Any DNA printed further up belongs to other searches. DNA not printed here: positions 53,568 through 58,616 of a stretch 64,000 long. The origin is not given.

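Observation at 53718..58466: Single 1582-aa ORF fusing a sacsin/MORC-type GHKL ATPase to an Upf1-like SF1 helicase: candidate stand-alone defence or nucleic-acid surveillance protein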

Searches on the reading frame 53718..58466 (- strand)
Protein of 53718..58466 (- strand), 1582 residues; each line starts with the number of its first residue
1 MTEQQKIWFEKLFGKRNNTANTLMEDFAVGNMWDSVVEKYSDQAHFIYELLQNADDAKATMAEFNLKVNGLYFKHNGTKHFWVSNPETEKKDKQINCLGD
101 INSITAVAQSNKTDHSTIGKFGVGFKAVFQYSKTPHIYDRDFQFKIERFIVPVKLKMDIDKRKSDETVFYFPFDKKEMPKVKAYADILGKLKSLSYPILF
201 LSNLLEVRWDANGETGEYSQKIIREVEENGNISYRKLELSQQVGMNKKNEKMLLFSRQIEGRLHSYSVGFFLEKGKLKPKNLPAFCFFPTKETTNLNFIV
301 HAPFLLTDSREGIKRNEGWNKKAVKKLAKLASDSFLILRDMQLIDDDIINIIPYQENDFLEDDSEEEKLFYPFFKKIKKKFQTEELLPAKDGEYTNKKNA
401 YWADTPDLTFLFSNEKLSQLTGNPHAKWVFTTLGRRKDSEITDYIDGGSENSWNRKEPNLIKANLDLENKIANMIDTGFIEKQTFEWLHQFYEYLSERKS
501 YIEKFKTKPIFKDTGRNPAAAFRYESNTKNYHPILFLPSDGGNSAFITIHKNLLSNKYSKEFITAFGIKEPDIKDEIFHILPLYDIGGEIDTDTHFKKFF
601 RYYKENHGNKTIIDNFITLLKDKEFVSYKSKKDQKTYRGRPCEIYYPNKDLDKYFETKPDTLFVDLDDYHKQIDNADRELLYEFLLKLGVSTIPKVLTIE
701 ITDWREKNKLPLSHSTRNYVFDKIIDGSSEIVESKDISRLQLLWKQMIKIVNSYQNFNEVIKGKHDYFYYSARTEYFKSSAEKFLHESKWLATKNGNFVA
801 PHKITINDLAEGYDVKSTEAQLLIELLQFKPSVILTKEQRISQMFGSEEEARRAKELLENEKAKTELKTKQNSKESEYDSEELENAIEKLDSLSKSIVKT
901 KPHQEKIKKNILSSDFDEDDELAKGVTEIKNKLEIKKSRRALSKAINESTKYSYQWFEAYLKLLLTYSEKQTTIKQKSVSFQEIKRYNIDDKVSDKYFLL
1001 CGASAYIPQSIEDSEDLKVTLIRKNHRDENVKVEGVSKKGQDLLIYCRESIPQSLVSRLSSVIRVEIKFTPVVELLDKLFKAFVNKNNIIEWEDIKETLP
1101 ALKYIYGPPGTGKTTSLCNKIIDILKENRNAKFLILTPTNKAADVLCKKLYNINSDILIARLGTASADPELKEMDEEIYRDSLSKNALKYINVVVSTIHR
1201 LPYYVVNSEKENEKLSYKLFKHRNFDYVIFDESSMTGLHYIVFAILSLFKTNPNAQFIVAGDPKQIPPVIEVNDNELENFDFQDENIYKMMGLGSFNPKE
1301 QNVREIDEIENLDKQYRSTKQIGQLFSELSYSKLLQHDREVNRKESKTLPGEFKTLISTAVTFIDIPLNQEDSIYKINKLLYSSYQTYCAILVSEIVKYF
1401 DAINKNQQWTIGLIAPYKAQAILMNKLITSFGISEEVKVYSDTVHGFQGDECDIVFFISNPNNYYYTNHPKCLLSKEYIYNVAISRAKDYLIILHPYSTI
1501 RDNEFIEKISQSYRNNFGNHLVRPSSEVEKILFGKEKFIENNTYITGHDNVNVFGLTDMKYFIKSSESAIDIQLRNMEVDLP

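Call 4: search_protein_families(library=pfam, proteins=[window:53718-58466:-], max_evalue=0.1)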
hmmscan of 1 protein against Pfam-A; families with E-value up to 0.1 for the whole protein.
window:53718-58466:- (1582 aa): 12 families
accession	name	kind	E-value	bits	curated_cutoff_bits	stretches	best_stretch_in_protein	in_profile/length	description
PF13087.12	AAA_12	-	7.1e-22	78.4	27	1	1308-1494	16-191/195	AAA domain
PF25794.1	SACS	-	6.6e-13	49.5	32.8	1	35-138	10-119/247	Sacsin domain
PF13245.12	AAA_19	-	7.2e-13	49.3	25.1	1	1104-1269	15-132/134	AAA domain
PF13086.12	AAA_11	-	1.7e-12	48.1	27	2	1096-1183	11-114/257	AAA domain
PF00580.27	UvrD-helicase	-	1.5e-08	35.1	23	1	1105-1329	18-186/271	UvrD/REP helicase N-terminal domain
PF13604.12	AAA_30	-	3.8e-08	33.7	27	1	1102-1269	20-131/191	AAA domain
PF00270.35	DEAD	-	8.3e-07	29.3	26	1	1105-1233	19-126/167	DEAD/DEAH box helicase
PF13538.12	UvrD_C_2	-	2.2e-05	24.7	27.4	1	1439-1493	2-51/52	UvrD-like helicase C-terminal domain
PF04851.21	ResIII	-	6.6e-05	23.3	22.5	1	1104-1233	27-134/164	Type III restriction enzyme, res subunit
PF24883.2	NPHP3_N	-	0.02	15.5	24.8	1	1083-1130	6-51/164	Nephrocystin 3, N-terminal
PF13401.12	AAA_22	-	0.057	14.2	27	0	1104-1151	9-55/130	AAA domain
PF02562.22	PhoH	-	0.075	12.9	27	0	1103-1145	22-64/205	PhoH-like protein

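Call 5: search_protein_families(library=padloc, proteins=[window:53718-58466:-], max_evalue=0.1)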
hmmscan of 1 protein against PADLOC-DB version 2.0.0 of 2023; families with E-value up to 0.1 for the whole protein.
window:53718-58466:- (1582 aa): 14 families
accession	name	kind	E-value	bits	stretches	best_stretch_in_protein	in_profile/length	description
PDLC03972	TmtA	-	6.9e-47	158.2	1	40-808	38-808/1302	-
PDLC03968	TmtA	-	5e-42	141.8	2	35-426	67-451/1486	-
PDLC03920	MkoA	-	2.1e-38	130.3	2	1217-1502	783-1081/1112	-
PDLC03966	TmtA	-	2.6e-34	116.3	1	39-516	39-542/1655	-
PDLC03924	MkoC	-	3.3e-22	76.5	2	1401-1502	850-949/1136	-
PDLC03965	TmtA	-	2.3e-20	70.2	2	46-145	33-122/1370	-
PDLC03921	MkoA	-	3.2e-20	69.5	2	1225-1494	1297-1564/1607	-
PDLC03964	TmtA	-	5.8e-18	62.4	1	48-989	51-1033/1538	-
PDLC03969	TmtA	-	5.6e-17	58.6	1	48-404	34-408/1563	-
PDLC03971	TmtA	-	7.4e-17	58.2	2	283-418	347-482/1782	-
PDLC00132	GajB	-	1.1e-06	25.7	1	1105-1154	21-70/625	UrvD helicase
PDLC01252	Cas3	-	0.0011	16.5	1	1105-1272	4-163/324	CAS-I; effector_G3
PDLC04140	mad8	-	0.0082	13.7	1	1104-1163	31-75/314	mads_8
PDLC02895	DpdJ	-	0.011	10.6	1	1224-1494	192-451/2112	DpdJ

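Call 6: search_protein_families(library=ncbifam, proteins=[window:53718-58466:-], max_evalue=0.1)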
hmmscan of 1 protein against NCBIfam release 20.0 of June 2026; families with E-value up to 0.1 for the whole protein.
window:53718-58466:- (1582 aa): 6 families
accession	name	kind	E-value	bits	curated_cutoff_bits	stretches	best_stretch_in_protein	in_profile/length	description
TIGR00376.1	TIGR00376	hypoth_equivalog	2.2e-23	82.6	348.9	2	1221-1513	360-627/639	IGHMBP2 family helicase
NF040671.1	PLuB_AAA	exception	2.1e-20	71.8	999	1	1104-1499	835-1234/1256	PLuB system helicase-like protein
NF047352.1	P_loop_sacsin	domain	4.2e-19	68.8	50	1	45-138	2-80/80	sacsin N-terminal ATP-binding-like domain-containing protein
TIGR01447.1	recD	equivalog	8.2e-16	57.7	310.15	1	1100-1340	163-383/597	exodeoxyribonuclease V subunit alpha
NF008127.0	PRK10875.1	equivalog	6.2e-07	28.3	671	1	1072-1267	143-309/619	exodeoxyribonuclease V subunit alpha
NF058533.1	antiphage_ProA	equivalog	8.5e-05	20.1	1500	1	1222-1269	1301-1342/1903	anti-phage protein ProA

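Call 8: find_homologous_proteins(query=window:53718-58466:-)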
Query window:53718-58466:- (1582 aa): 2460 proteins with E <= 0.001 among 8000 candidates; the best 120 are listed.
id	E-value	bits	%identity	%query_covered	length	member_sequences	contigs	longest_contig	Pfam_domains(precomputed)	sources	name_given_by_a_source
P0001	0.0e+0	3568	100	100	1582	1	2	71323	PF13538.13,PF13087.13,PF13086.13,PF00270.36,PF13604.13,PF13245.13,PF25794.2,PF00580.28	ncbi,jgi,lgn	-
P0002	0.0e+0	2317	67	100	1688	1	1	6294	PF13087.13,PF13086.13,PF13604.13,PF13245.13,PF25794.2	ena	-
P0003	0.0e+0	2275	64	100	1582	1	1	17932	PF13538.13,PF13087.13,PF13086.13,PF13604.13,PF13245.13,PF25794.2,PF04851.22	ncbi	-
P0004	0.0e+0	2271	66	100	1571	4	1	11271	PF13538.13,PF13087.13,PF13086.13,PF13604.13,PF13245.13,PF25794.2,PF04851.22,PF00580.28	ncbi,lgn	-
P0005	0.0e+0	2243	66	100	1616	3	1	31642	PF13538.13,PF13087.13,PF13086.13,PF13604.13,PF13245.13,PF25794.2,PF04851.22,PF00580.28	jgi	jgi:hypothetical protein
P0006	0.0e+0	2091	62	100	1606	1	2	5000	PF13087.13,PF13086.13,PF00270.36,PF13604.13,PF13245.13,PF25794.2,PF04851.22,PF00580.28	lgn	-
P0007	0.0e+0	2090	62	100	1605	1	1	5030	PF13087.13,PF13086.13,PF00270.36,PF13604.13,PF13245.13,PF25794.2,PF04851.22,PF00580.28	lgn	-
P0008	0.0e+0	2088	62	100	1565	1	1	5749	PF13538.13,PF13087.13,PF13086.13,PF13604.13,PF13245.13,PF25794.2,PF00580.28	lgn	-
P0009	0.0e+0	2087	62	100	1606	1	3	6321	PF13087.13,PF13086.13,PF00270.36,PF13604.13,PF13245.13,PF25794.2,PF04851.22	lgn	-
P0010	0.0e+0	2086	62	100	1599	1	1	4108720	PF13087.13,PF13086.13,PF00270.36,PF13604.13,PF13245.13,PF25794.2,PF04851.22,PF00580.28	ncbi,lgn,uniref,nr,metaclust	ncbi:DEAD/DEAH box helicase [Alkaliflexus imshenetskii]|uniref:DEAD/DEAH box helicase n=1 Tax=Alkali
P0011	0.0e+0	2085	62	100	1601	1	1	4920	PF13087.13,PF13086.13,PF00270.36,PF13604.13,PF13245.13,PF25794.2,PF04851.22,PF00580.28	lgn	-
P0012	0.0e+0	2084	62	100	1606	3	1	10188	PF13087.13,PF13086.13,PF00270.36,PF13604.13,PF13245.13,PF25794.2,PF04851.22,PF00580.28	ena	-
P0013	0.0e+0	2082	62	100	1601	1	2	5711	PF13087.13,PF13086.13,PF00270.36,PF13604.13,PF13245.13,PF25794.2,PF04851.22,PF00580.28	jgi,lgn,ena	jgi:hypothetical protein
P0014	0.0e+0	2082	62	100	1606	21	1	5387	PF13087.13,PF13086.13,PF00270.36,PF13604.13,PF13245.13,PF25794.2,PF04851.22,PF00580.28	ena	-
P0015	0.0e+0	2081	62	100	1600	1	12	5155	PF13087.13,PF13086.13,PF00270.36,PF13604.13,PF13245.13,PF25794.2,PF04851.22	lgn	-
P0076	0.0e+0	1945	58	100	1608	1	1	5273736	PF13087.13,PF13086.13,PF00270.36,PF13604.13,PF13245.13,PF25794.2,PF00580.28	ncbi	ncbi:AAA domain-containing protein [Chitinophagaceae bacterium MMS25-I14]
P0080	0.0e+0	1940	58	100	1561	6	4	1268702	PF13087.13,PF13086.13,PF00270.36,PF13604.13,PF13245.13,PF25794.2,PF04851.22,PF00580.28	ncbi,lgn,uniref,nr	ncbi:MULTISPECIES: AAA domain-containing protein [Bacteroidota]|uniref:AAA domain-containing protein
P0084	0.0e+0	1934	58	100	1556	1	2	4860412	PF13087.13,PF13086.13,PF00270.36,PF13604.13,PF13245.13,PF25794.2,PF04851.22,PF00580.28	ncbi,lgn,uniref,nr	ncbi:hypothetical protein EG359_06215 [Chryseobacterium joostei]|uniref:AAA domain-containing protei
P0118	0.0e+0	1894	57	100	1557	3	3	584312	PF13087.13,PF13086.13,PF00270.36,PF13604.13,PF13245.13,PF25794.2,PF04851.22,PF00580.28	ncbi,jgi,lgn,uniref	ncbi:DEAD/DEAH box helicase [Sphingobacterium multivorum]|uniref:DEAD/DEAH box helicase n=1 Tax=Sphi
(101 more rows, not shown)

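Call 20: find_encoding_contigs(protein=P0001, flank=10000, max_places=4)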
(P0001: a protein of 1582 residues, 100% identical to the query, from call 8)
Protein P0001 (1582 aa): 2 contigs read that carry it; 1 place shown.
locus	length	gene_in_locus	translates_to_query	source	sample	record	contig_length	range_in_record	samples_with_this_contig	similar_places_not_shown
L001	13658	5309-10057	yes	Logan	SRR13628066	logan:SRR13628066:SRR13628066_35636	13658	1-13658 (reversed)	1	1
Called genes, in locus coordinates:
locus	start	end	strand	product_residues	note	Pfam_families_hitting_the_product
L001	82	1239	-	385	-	PF00465:Fe-ADH, PF13685:Fe-ADH_2 (weak), PF25137:ADH_Fe_C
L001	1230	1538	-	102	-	PF03992:ABM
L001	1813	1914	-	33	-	-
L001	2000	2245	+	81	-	-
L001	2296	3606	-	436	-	PF00009:GTP_EFTU, PF01926:MMR_HSR1, PF02421:FeoB_N, PF04548:AIG1, PF00009:GTP_EFTU, PF01926:MMR_HSR1, PF02421:FeoB_N, PF14714:KH_dom-like, +6 more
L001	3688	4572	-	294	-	PF00009:GTP_EFTU, PF00071:Ras (weak), PF00350:Dynamin_N (faint), PF01926:MMR_HSR1, PF02421:FeoB_N, PF03193:RsgA_GTPase (faint), PF10662:PduV-EutP, PF07650:KH_2, +1 more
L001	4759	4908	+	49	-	-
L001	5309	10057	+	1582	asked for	PF25794:SACS, PF00270:DEAD (weak), PF13086:AAA_11, PF00580:UvrD-helicase, PF13245:AAA_19, PF13604:AAA_30, PF13087:AAA_12, PF13538:UvrD_C_2 (faint)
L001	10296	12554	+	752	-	-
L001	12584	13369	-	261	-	PF01522:Polysacc_deac_1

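Call 23: list_cluster_members(proteins=[P0001])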
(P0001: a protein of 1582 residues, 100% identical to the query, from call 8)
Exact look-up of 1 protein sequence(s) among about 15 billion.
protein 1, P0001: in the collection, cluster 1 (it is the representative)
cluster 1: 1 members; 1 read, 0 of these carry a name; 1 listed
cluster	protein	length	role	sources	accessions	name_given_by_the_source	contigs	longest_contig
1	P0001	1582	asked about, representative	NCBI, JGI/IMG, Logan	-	-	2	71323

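Call 27: find_encoding_contigs(protein=P0010, flank=10000, max_places=2)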
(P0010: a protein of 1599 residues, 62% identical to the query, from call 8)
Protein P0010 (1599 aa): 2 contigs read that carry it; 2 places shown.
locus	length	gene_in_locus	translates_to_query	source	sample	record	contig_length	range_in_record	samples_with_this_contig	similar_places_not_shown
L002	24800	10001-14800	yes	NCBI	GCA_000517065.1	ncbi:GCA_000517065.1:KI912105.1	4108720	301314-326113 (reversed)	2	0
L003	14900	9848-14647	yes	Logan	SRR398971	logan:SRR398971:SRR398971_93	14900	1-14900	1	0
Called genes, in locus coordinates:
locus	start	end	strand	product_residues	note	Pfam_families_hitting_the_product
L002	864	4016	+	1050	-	PF13620:CarboxypepD_reg (weak), PF13715:CarbopepD_reg_2, PF07715:Plug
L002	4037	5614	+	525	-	PF14322:SusD-like_3, PF07980:SusD_RagB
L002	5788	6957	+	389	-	PF00245:Alk_phosphatase, PF01676:Metalloenzyme, PF00245:Alk_phosphatase (weak)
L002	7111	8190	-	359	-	PF00571:CBS (faint), PF00512:HisKA, PF02518:HATPase_c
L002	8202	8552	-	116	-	-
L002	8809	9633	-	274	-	PF04231:Endonuclease_1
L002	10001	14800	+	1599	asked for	PF25794:SACS, PF00270:DEAD (weak), PF00580:UvrD-helicase, PF04851:ResIII, PF13086:AAA_11, PF13245:AAA_19, PF13604:AAA_30, PF13087:AAA_12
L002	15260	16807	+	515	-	PF13384:HTH_23 (faint), PF22483:Mu-transpos_C_2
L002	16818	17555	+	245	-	PF01695:IstB_IS21, PF00308:Bac_DnaA (weak), PF20720:nSTAND3 (weak)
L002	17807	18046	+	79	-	PF13560:HTH_31 (weak), PF12844:HTH_19 (weak), PF01381:HTH_3, PF13443:HTH_26 (weak)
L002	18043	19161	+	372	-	-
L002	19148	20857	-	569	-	PF02384:N6_Mtase, PF13847:Methyltransf_31 (weak), PF07669:Eco57I, PF12950:TaqI_C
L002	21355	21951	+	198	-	-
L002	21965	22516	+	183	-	-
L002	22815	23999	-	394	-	PF14319:Zn_Tnp_IS91, PF04986:Y2_Tnp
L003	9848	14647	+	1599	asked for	PF25794:SACS, PF00270:DEAD (weak), PF00580:UvrD-helicase, PF04851:ResIII, PF13086:AAA_11, PF13245:AAA_19, PF13604:AAA_30, PF13087:AAA_12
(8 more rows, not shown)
